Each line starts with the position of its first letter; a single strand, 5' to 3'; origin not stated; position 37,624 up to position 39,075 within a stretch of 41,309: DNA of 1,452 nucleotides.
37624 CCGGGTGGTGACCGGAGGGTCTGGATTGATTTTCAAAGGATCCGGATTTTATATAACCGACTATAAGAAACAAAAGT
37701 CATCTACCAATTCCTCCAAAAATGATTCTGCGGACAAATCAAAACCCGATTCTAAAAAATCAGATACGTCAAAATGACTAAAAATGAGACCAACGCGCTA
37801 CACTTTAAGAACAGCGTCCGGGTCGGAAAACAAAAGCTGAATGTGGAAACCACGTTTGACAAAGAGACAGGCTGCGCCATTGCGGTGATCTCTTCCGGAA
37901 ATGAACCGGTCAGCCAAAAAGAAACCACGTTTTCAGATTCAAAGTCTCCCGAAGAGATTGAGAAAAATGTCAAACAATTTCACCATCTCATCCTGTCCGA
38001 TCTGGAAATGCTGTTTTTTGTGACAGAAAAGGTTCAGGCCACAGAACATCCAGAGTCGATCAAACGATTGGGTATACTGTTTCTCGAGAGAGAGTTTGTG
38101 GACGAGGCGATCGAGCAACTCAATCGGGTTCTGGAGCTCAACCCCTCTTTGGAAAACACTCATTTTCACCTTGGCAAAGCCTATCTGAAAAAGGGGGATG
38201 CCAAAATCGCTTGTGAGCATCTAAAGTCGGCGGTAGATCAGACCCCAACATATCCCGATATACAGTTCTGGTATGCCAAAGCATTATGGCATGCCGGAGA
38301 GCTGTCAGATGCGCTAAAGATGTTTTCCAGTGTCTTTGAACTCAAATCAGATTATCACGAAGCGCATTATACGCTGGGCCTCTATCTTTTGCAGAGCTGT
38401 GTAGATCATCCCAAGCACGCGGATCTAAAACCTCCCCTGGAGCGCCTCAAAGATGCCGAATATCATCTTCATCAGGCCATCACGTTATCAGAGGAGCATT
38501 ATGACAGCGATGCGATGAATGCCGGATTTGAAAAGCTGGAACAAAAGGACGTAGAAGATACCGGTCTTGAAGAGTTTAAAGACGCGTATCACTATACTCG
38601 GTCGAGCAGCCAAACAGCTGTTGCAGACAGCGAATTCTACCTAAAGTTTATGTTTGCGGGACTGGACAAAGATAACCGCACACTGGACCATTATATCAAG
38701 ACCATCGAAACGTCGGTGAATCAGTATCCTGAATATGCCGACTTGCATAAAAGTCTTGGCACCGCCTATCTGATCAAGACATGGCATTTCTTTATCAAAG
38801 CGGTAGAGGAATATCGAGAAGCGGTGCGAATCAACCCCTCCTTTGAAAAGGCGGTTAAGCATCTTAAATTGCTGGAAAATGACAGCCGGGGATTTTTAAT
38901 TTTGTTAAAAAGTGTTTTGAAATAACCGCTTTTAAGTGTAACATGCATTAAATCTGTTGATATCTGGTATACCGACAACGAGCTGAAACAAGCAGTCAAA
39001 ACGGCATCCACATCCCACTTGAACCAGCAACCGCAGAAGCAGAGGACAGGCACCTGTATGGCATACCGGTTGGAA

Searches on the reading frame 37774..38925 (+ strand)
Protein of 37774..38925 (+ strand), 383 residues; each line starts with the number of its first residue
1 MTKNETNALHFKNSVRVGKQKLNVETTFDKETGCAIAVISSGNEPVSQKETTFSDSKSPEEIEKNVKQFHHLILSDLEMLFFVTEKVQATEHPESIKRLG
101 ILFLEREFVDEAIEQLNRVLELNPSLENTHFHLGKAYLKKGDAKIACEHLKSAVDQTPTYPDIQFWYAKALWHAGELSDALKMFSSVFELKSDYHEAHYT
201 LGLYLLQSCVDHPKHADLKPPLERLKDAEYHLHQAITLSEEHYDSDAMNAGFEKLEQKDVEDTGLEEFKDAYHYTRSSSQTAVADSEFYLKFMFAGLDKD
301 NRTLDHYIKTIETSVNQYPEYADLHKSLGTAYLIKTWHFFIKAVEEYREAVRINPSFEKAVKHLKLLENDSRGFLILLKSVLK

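Call 7: search_protein_families(library=pfam, proteins=[window:37774-38925:+], max_evalue=0.00001)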
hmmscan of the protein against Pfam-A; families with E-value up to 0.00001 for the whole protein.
window:37774-38925:+ (383 aa): 9 families
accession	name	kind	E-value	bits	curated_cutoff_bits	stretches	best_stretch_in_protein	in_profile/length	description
PF13414.12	TPR_11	-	3.3e-22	78.3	26.8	1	109-141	10-42/42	TPR repeat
PF07719.23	TPR_2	-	4.1e-14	51.9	27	0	129-159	3-33/34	Tetratricopeptide repeat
PF13428.12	TPR_14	-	5.1e-12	45.7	23.5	0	130-170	4-44/44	Tetratricopeptide repeat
PF14559.12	TPR_19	-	4.8e-11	43.3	25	1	138-193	2-57/68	Tetratricopeptide repeat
PF13432.12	TPR_16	-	1e-09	39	32.7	0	133-182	3-52/65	Tetratricopeptide repeat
PF00515.34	TPR_1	-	4.6e-09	36.2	27.8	0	97-125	5-33/34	Tetratricopeptide repeat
PF13431.12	TPR_17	-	1.8e-07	31.3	24.4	0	117-146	3-32/34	Tetratricopeptide repeat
PF13181.12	TPR_8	-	2e-07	31.1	25.7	0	130-158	4-32/34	Tetratricopeptide repeat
PF12895.13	ANAPC3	-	2.2e-06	28.3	27.2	0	109-184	5-79/82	Anaphase-promoting complex, cyclosome, subunit 3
